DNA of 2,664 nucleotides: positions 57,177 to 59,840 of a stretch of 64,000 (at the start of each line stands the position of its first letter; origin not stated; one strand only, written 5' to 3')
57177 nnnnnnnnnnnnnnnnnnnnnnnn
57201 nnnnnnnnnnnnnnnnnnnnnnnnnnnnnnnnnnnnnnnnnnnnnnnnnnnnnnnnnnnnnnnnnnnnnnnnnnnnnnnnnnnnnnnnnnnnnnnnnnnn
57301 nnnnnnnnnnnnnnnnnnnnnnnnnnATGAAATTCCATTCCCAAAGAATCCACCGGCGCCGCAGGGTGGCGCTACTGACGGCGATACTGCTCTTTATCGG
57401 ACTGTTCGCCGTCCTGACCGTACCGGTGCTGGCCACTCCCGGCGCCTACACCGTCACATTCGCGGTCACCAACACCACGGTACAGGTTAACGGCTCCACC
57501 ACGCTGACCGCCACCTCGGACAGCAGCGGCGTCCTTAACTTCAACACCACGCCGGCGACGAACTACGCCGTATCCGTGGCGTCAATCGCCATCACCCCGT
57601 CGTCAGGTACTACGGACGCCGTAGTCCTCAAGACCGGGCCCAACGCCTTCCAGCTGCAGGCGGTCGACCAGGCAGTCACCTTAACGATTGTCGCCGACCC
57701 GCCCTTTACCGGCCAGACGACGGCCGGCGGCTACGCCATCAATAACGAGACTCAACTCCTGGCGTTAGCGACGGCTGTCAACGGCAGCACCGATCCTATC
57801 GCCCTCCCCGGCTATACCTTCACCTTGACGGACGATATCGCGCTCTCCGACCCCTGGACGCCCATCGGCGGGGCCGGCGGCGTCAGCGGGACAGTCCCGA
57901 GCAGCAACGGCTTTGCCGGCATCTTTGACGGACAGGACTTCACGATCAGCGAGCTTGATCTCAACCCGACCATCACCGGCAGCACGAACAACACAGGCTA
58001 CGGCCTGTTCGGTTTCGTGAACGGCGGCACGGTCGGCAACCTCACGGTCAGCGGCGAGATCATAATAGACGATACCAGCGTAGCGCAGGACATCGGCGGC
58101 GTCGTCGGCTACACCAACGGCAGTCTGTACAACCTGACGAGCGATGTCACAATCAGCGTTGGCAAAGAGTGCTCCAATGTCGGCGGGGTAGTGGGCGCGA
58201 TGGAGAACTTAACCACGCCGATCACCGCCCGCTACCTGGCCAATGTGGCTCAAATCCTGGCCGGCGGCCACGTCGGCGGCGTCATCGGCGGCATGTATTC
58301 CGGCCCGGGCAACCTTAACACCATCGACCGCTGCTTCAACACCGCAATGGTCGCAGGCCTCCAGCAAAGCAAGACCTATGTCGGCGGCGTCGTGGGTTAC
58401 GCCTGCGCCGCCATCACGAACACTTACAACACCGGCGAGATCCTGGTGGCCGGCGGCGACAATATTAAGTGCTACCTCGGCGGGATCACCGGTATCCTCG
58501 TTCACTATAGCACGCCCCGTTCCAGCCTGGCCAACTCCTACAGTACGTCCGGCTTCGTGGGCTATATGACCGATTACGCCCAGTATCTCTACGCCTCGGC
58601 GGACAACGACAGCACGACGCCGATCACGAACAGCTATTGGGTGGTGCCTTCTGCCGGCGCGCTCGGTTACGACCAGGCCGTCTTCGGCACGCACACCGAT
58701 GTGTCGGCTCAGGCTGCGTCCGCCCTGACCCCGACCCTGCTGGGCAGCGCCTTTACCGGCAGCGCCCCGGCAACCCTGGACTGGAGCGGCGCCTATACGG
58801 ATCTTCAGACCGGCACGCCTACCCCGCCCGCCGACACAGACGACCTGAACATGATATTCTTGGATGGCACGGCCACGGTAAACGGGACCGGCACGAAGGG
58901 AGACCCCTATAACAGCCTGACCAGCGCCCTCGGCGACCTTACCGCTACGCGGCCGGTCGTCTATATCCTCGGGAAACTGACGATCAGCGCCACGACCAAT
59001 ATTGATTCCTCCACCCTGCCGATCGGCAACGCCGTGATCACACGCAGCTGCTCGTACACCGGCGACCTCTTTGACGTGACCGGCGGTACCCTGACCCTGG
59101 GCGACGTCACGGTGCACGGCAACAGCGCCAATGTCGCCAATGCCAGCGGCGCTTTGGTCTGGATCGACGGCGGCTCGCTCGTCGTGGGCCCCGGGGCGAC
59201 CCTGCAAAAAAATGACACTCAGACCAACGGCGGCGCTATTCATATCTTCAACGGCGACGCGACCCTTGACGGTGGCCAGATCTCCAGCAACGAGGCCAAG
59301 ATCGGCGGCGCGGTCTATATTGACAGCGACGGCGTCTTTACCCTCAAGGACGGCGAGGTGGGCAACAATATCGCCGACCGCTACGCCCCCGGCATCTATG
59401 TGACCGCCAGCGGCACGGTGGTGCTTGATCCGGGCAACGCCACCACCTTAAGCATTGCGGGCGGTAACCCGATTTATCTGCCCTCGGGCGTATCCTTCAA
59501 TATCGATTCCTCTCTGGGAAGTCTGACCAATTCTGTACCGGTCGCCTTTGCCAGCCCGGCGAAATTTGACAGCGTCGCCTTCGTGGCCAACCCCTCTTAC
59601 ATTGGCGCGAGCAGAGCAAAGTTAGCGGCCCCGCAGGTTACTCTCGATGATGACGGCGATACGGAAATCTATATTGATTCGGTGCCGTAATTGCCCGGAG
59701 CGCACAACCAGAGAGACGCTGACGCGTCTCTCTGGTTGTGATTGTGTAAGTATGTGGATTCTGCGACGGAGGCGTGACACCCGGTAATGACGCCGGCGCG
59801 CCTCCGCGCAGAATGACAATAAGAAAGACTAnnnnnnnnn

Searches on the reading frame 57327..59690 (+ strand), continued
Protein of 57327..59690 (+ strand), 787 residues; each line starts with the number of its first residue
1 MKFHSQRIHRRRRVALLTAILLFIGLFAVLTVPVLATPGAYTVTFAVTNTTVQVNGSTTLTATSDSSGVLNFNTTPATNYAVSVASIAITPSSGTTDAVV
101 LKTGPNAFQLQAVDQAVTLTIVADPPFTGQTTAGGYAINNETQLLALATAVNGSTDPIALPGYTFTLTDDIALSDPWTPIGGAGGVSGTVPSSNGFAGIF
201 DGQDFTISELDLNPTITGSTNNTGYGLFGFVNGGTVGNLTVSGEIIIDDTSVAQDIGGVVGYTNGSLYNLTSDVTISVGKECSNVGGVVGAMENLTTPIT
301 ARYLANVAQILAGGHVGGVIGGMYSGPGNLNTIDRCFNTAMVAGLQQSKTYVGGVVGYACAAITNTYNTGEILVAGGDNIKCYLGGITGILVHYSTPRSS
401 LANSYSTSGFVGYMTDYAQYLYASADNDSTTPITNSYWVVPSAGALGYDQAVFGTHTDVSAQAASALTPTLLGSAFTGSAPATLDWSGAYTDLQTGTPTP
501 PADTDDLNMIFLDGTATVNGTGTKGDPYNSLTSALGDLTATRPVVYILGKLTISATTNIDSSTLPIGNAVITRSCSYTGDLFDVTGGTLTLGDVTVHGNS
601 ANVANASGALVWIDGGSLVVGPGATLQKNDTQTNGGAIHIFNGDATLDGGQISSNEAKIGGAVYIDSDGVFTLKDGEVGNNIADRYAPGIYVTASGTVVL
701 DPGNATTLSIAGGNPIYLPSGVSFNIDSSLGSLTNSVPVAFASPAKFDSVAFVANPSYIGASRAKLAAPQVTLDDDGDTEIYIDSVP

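Call 86: fold_search(model_id=the predicted structure, library=pdb)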
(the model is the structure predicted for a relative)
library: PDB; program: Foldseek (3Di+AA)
matches with E <= 10: 289; with E <= 0.001: 0
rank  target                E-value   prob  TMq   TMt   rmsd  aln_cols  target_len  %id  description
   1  3n6z                  1.3e-03  1.00  0.21  0.44  10.8       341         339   18  Crystal structure of a putative immunoglobulin A1 protease (BACOVA_03286) from Bacteroides ovatus at 1.30 A resolution (released 2010-07-21)
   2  7koh_D                2.1e-03  0.33  0.12  0.16  20.2       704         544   12  Crystal structure of antigen 43 from Escherichia coli EDL933 (released 2022-03-09)
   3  8bwk_B                5.1e-03  0.28  0.13  0.14  22.6       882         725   10  Metagenomic derived PL6 alginate lyase (released 2023-12-20)
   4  4pew_B                5.9e-03  0.21  0.10  0.14  22.2       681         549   10  Structure of sacteLam55A from Streptomyces sp. SirexAA-E (released 2015-03-18)
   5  4ojl_C                1.3e-02  0.23  0.12  0.12  23.6       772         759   11  Crystal Structure of Putative Tailspike Protein (TSP1, orf210) from Escherichia coli O157:H7 Bacteriohage CBA120 in Co (released 2014-03-26)
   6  6xjb                  1.4e-02  1.00  0.25  0.16  11.7       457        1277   14  IgA1 Protease (released 2020-12-09)
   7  7ko9                  1.4e-02  0.20  0.11  0.14  19.5       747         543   11  Crystal structure of antigen 43 from uropathogenic Escherichia coli UTI89 (released 2022-03-09)
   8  7koh_A                1.5e-02  0.30  0.13  0.17  19.8       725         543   13  Crystal structure of antigen 43 from Escherichia coli EDL933 (released 2022-03-09)
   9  4pew_A                1.5e-02  0.21  0.12  0.16  22.0       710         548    9  Structure of sacteLam55A from Streptomyces sp. SirexAA-E (released 2015-03-18)
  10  4oj5_B                1.8e-02  0.18  0.12  0.12  23.5       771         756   11  Crystal Structure of a Putative Tailspike Protein (TSP1, orf210) from Escherichia coli O157:H7 Bacteriohage CBA120 (released 2014-03-26)
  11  7koh_B                2.0e-02  0.18  0.11  0.14  20.4       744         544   12  Crystal structure of antigen 43 from Escherichia coli EDL933 (released 2022-03-09)
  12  4oj5_A                2.3e-02  0.16  0.12  0.12  23.4       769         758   11  Crystal Structure of a Putative Tailspike Protein (TSP1, orf210) from Escherichia coli O157:H7 Bacteriohage CBA120 (released 2014-03-26)
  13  7dmk_B                2.4e-02  0.21  0.14  0.14  21.7       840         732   10  PL6 alginate lyase BcAlyPL6 (released 2021-10-06)
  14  7dmk_D                2.9e-02  0.15  0.13  0.13  22.0       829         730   10  PL6 alginate lyase BcAlyPL6 (released 2021-10-06)
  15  7uvl_P                3.1e-02  0.80  0.18  0.12  16.2       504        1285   13  IgA1 Protease with IgA1 substrate (released 2022-11-23)
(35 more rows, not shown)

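Call 100: list_cluster_members(proteins=[P0121, P0129, P0138, P0125])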
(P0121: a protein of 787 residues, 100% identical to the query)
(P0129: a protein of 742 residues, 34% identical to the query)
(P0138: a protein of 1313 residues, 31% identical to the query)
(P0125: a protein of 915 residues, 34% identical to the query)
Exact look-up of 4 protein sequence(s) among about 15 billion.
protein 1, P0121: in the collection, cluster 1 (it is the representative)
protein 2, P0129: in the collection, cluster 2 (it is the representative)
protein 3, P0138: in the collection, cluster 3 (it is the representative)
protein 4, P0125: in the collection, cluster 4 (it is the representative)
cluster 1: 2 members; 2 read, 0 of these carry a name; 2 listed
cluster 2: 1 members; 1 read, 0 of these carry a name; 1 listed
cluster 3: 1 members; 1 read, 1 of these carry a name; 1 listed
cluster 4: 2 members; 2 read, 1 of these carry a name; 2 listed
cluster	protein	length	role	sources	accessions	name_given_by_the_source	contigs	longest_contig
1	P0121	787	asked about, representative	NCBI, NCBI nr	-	-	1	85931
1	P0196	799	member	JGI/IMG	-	-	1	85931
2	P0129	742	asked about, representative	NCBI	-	-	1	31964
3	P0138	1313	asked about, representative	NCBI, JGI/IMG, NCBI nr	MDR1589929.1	MAG: hypothetical protein LBS51_07030 [Oscillospiraceae bacterium] | hypothetical protein | hypothetical protein [Oscillospiraceae bacterium]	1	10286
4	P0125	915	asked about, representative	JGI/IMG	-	hypothetical protein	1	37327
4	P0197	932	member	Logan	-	-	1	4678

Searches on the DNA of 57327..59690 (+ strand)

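Call 29: search_rna_families(sources=[L025, L026], threshold=evalue, max_evalue=1)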
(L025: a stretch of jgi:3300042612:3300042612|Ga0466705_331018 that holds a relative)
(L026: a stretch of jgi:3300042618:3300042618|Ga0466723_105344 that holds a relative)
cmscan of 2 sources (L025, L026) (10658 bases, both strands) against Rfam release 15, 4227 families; matches with E-value up to 1: 1.
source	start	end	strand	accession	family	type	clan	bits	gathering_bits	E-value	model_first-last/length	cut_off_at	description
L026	2175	2246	-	RF00520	ybhL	Cis-reg; leader;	-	26.1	50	0.66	1-73/73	no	ybhL leader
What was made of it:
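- The closest homologue, L025 (52% identity, 864 nt of upstream sequence), has no Moco motif (call 29). L025 lacks the motif (call 29).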

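Call 47: search_rna_families(sources=[L027, L028], threshold=evalue, max_evalue=1, show_alignments=3)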
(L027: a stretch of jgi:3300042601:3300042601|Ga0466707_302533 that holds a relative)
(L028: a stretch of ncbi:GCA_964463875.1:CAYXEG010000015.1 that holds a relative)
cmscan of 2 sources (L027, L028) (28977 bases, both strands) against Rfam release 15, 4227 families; matches with E-value up to 1: 5.
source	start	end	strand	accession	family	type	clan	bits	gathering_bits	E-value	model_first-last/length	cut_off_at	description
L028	4088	4228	+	RF01055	Molybdenum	Cis-reg; riboswitch;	-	35.8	36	3.9e-05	1-135/135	no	Molybdenum/Tungsten riboswitch aptamer (Moco RNA motif)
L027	8757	8812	-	RF03975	mir-5881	Gene; miRNA;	-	28.6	87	0.005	1-67/67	no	mir-5881 microRNA precursor family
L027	8754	8887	-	RF02862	sRNA_1300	Gene; sRNA;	-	23.3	48.8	0.19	1-231/231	no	Enterococcus sRNA 1300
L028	10396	10464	+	RF02248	Six3os1_3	Gene; lncRNA;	-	20.8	40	0.19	1-75/75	no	Six3os1 conserved region 3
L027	11851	11964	-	RF04317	aceE-II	Cis-reg;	-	18.6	100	0.7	1-190/190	no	aceE-II ncRNA motif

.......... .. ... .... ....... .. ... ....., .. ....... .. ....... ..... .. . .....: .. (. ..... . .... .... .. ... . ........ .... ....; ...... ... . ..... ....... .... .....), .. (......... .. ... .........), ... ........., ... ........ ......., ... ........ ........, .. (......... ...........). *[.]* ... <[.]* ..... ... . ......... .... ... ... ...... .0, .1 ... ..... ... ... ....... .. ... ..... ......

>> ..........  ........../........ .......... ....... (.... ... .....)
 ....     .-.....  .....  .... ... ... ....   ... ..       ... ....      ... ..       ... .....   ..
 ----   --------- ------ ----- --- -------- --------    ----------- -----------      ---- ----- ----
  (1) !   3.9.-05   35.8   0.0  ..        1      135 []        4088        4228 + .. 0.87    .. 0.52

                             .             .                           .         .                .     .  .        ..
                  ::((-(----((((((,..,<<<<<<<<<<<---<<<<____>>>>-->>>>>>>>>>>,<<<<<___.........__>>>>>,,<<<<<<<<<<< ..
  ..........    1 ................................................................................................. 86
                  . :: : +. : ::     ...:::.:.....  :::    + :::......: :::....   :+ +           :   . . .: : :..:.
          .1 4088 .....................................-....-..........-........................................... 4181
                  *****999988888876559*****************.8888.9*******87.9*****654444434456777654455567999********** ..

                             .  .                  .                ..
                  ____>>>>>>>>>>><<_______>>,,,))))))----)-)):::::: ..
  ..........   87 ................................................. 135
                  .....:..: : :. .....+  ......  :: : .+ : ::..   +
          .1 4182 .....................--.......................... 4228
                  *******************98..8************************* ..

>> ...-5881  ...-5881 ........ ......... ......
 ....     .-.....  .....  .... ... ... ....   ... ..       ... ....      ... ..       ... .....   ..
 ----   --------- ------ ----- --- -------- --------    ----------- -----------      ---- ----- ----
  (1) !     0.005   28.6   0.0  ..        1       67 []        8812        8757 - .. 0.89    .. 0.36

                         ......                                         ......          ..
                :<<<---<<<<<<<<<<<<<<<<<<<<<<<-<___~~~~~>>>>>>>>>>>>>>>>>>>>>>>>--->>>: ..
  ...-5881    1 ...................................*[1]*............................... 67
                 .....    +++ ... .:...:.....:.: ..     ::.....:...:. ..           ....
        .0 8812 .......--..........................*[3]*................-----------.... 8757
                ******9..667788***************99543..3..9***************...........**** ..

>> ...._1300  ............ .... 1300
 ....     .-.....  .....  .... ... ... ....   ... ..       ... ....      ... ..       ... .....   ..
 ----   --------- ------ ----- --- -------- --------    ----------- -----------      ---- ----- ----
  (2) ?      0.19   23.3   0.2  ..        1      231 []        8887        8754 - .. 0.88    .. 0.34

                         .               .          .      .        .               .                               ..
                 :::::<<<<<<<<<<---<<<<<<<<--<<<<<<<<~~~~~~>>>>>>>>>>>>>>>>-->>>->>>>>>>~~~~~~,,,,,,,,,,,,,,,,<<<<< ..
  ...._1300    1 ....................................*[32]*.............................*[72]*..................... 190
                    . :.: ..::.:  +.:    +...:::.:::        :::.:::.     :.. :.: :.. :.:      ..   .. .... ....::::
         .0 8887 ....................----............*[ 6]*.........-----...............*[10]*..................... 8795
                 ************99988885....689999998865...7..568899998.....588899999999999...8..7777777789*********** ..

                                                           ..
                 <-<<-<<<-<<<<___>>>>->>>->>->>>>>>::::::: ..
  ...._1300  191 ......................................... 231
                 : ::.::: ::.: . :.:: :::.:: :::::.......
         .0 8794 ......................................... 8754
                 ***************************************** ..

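Call 63: search_rna_families(sources=[L033, L034, L029, L030], threshold=evalue, max_evalue=0.1, show_alignments=2)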
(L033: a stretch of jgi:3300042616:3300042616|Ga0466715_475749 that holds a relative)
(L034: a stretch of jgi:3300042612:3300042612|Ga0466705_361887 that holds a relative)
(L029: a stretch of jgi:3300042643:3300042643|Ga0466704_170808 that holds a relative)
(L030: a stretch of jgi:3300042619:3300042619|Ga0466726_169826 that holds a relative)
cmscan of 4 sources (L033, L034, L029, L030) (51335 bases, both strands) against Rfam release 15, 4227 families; matches with E-value up to 0.1: 1.
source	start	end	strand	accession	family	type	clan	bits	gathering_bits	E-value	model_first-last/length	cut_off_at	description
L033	1409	1546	+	RF01055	Molybdenum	Cis-reg; riboswitch;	-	26.7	36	0.032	1-135/135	no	Molybdenum/Tungsten riboswitch aptamer (Moco RNA motif)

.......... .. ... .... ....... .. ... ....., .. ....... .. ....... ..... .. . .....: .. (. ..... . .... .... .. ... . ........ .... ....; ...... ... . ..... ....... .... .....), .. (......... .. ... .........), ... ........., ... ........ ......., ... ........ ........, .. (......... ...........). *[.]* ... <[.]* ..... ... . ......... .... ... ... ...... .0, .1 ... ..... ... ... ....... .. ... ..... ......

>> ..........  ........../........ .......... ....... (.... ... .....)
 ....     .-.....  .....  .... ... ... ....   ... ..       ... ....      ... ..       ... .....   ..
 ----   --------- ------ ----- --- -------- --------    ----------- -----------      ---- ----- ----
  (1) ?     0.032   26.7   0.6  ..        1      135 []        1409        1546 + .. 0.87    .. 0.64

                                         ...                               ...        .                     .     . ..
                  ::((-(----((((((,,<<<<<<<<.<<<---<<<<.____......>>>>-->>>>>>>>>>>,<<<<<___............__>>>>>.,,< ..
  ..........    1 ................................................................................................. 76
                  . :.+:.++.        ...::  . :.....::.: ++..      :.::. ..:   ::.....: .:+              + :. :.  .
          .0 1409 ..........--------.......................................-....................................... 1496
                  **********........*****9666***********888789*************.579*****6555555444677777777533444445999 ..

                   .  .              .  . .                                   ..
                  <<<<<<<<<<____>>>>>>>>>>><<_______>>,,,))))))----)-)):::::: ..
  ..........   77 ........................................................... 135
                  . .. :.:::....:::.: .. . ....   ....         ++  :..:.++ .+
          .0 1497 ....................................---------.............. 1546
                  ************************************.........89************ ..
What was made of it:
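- L029, L030 and L034 have none either (call 63).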

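Call 66: search_rna_families(source=L033, start=950, end=1740, threshold=evalue, max_evalue=10, show_alignments=4)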
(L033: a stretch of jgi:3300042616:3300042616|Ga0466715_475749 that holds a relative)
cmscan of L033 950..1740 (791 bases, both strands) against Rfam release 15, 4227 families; matches with E-value up to 10: 4.
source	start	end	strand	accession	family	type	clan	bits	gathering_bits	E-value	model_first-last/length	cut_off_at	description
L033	1409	1546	+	RF01055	Molybdenum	Cis-reg; riboswitch;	-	26.7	36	0.00049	1-135/135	no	Molybdenum/Tungsten riboswitch aptamer (Moco RNA motif)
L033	1252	1297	+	RF04269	mir-373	Gene; miRNA;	-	15.6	69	7.7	1-69/69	no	mir-373 microRNA precursor family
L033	1135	1152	+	RF04357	Plastid-ndhA-ndhB-2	Intron;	CL00155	14.5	53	4.2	12-29/41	no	Plastid-ndhA-ndhB-2 group II-D5 intron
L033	1694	1739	+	RF03012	Mu-gpT-DE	Gene; sRNA;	-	12.4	49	8.6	1-53/53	no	Mu-gpT-DE RNA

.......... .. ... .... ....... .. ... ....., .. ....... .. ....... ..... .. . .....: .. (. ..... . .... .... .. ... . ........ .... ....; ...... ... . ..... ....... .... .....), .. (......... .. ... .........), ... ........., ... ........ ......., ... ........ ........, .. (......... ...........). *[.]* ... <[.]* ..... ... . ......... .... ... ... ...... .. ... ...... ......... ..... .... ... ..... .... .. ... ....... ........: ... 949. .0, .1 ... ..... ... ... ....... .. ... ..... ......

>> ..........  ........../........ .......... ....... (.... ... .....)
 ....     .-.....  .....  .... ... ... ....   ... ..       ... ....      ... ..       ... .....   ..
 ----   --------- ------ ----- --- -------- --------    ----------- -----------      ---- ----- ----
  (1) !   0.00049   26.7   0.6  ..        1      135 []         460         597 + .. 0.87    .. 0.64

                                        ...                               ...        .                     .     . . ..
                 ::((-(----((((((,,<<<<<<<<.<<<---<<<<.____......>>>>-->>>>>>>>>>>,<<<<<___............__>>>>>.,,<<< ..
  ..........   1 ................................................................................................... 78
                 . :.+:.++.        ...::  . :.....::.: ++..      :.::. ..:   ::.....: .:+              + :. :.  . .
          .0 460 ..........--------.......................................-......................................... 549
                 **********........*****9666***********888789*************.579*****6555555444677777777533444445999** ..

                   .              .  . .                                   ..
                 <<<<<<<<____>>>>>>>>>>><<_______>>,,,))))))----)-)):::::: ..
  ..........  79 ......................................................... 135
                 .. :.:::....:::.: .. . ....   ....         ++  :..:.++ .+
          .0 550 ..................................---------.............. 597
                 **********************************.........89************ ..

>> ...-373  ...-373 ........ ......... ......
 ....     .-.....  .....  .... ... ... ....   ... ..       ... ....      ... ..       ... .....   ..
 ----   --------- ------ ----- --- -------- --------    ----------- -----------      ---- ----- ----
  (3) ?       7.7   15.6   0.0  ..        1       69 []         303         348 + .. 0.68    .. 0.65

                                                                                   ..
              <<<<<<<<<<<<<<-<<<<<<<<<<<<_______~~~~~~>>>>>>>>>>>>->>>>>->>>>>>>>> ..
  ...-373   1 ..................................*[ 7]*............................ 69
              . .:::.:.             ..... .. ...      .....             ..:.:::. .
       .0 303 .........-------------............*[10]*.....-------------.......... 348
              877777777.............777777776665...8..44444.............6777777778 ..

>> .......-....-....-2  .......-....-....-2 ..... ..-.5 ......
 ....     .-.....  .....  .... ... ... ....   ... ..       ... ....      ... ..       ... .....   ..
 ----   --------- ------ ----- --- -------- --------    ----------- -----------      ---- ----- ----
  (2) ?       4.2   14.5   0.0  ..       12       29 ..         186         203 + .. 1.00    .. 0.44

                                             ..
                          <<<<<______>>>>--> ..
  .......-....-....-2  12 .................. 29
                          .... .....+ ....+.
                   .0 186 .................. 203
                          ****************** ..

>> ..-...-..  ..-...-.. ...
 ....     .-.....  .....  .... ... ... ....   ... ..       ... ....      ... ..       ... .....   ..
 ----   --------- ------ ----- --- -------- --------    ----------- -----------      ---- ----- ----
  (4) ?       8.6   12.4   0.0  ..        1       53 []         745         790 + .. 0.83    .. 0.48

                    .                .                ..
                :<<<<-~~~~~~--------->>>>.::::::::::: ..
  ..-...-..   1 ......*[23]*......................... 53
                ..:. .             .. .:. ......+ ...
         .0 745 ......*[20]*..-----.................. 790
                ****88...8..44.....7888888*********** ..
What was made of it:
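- The L033 motif is degenerate, as expected for decay (calls 63, 66).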

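Call 93: search_rna_families(sources=[L031, L032], threshold=evalue, max_evalue=1)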
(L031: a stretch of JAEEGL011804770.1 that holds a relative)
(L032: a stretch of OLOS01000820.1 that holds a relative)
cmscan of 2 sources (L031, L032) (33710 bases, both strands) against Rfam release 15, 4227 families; matches with E-value up to 1: 6.
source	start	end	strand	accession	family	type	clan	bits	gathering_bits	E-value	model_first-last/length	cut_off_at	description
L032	7853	8017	-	RF01699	Clostridiales-1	Gene; sRNA;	-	84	48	2.1e-17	1-166/166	no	Clostridiales-1 RNA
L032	8179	8261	+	RF00005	tRNA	Gene; tRNA;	CL00001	59.6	29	1.2e-10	1-71/71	no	tRNA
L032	4101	4243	-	RF01699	Clostridiales-1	Gene; sRNA;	-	26.5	48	0.058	1-166/166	no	Clostridiales-1 RNA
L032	8179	8262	-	RF04354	Plastid-ycf2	Cis-reg;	-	24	65.7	0.83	1-75/75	no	Plastid-ycf2 5UTR RNA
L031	9433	9486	-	RF02044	CDKN2B-AS_2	Gene; lncRNA;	-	23.9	50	0.52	1-46/46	no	CDKN2B antisense RNA 1 convserved region 2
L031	11015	11060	+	RF01151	snoU82P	Gene; snRNA; snoRNA; CD-box;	-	20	42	0.49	1-55/55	no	Small nucleolar RNA U82P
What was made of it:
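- Two distant GLUG controls have no Moco motif (call 93).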

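Call 96: search_rna_families(source=L033, start=1075, end=1325, threshold=evalue, max_evalue=10, show_alignments=3)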
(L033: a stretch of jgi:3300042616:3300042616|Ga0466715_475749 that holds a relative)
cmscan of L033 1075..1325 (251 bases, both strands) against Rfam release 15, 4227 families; matches with E-value up to 10: 4.
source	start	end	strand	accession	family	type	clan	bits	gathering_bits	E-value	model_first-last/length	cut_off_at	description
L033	1252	1297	+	RF04269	mir-373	Gene; miRNA;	-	15.6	69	2.5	1-69/69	no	mir-373 microRNA precursor family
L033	1135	1152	+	RF04357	Plastid-ndhA-ndhB-2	Intron;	CL00155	14.5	53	1.3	12-29/41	no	Plastid-ndhA-ndhB-2 group II-D5 intron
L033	1158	1271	+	RF02397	sau-5971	Gene; sRNA;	-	14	90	4.3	1-96/96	no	Staphylococcus sRNA sau-5971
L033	1124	1184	-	RF02374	YenS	Gene; sRNA;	-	9.5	80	9.8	1-169/169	no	Yersinia YenS sRNA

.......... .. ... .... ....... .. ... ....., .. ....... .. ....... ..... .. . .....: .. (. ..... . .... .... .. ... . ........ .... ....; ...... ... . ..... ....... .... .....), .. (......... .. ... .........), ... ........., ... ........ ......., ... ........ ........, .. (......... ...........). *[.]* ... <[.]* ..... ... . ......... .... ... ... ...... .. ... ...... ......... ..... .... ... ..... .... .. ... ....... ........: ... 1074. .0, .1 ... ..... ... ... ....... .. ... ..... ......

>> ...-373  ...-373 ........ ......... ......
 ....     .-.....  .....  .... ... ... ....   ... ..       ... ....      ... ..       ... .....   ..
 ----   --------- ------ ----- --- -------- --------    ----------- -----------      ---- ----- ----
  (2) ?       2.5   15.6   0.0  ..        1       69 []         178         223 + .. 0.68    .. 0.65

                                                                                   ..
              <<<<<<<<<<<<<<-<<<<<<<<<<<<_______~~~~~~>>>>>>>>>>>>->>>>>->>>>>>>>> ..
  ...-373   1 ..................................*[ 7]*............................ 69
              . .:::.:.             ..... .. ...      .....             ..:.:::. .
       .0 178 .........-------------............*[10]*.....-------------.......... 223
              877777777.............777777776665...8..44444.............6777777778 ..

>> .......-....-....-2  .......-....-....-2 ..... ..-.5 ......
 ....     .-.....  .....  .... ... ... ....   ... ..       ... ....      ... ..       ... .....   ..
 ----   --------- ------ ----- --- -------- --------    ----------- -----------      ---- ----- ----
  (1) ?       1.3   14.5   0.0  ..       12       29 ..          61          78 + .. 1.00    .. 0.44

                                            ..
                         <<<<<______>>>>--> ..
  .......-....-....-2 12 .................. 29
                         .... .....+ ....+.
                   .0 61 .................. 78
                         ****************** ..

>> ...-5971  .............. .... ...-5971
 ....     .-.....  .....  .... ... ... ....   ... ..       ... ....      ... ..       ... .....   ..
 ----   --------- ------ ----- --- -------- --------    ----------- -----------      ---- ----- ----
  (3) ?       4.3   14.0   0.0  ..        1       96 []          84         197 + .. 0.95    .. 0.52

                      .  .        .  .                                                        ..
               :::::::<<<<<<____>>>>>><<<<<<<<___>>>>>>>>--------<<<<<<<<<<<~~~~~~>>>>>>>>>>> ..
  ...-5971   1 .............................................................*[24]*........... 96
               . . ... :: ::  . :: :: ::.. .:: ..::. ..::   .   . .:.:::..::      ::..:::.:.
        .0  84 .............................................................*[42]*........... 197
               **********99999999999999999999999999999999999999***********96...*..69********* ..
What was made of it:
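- Closest known: Syntrophomonas wolfei triple Moco/Tuco RNA arrangement. Different: L033 may have a second structured element, but it does not match RF01055 (call 96).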
